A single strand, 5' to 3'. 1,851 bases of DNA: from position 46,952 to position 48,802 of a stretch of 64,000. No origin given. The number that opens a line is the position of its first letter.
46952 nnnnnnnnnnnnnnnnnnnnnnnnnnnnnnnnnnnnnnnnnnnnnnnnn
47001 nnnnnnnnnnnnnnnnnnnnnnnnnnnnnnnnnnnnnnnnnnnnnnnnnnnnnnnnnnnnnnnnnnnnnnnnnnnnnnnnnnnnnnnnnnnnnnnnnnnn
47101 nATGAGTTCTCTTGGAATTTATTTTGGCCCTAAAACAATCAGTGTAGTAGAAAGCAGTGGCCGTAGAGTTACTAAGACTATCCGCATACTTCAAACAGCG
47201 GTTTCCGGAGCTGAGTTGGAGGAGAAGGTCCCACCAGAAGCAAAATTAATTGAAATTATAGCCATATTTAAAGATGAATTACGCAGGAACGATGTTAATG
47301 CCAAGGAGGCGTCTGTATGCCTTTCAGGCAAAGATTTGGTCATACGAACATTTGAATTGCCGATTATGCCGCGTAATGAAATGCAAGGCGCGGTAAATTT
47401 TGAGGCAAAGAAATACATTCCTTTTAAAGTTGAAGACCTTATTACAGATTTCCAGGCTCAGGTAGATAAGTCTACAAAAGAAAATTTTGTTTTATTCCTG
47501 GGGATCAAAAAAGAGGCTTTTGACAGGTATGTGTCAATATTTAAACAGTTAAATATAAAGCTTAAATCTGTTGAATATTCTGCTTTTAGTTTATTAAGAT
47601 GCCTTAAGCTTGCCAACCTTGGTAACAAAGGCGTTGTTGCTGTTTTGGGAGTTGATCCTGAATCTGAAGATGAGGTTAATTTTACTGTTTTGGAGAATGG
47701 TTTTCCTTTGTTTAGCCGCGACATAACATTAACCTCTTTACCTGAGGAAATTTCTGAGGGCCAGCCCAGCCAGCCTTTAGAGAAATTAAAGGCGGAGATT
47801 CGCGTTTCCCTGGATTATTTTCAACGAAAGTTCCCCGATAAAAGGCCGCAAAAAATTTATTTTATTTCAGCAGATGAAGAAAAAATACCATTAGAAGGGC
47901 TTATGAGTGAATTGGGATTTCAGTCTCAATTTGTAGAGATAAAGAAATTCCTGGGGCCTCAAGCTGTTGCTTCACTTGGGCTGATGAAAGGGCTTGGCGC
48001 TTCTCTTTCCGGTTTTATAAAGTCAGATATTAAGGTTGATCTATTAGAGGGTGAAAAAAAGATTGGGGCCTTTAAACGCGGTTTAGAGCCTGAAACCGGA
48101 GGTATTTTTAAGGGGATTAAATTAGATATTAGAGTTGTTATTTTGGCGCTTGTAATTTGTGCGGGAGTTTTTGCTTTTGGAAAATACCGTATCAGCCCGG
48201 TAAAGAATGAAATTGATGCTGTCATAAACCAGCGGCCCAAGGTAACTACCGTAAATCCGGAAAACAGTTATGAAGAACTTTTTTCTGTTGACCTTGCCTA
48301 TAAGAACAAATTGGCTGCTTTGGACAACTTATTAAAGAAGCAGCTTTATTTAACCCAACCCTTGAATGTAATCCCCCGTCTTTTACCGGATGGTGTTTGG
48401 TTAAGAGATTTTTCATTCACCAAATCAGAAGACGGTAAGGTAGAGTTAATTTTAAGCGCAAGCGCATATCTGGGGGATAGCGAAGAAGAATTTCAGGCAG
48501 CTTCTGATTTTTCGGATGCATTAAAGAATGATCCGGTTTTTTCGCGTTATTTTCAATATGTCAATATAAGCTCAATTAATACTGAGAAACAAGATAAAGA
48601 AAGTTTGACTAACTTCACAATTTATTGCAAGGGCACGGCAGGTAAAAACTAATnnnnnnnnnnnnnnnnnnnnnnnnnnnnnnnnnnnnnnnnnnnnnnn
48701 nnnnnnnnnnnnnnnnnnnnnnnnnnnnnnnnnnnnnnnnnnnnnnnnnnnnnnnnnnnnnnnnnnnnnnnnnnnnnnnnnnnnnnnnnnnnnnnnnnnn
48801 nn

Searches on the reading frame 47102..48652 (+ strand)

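Call 53: search_protein_families(library=pfam, proteins=[window:47102-48652:+], max_evalue=0.00001)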
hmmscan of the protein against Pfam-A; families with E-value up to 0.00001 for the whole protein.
window:47102-48652:+ (516 aa): 2 families
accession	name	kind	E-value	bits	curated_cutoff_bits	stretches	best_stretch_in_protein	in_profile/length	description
PF11104.14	PilM_2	-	5.7e-11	42.4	27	1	49-208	44-208/340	Type IV pilus assembly protein PilM;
PF05137.18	PilN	-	6e-06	26.7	22.8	0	421-510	3-77/78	Fimbrial assembly protein (PilN)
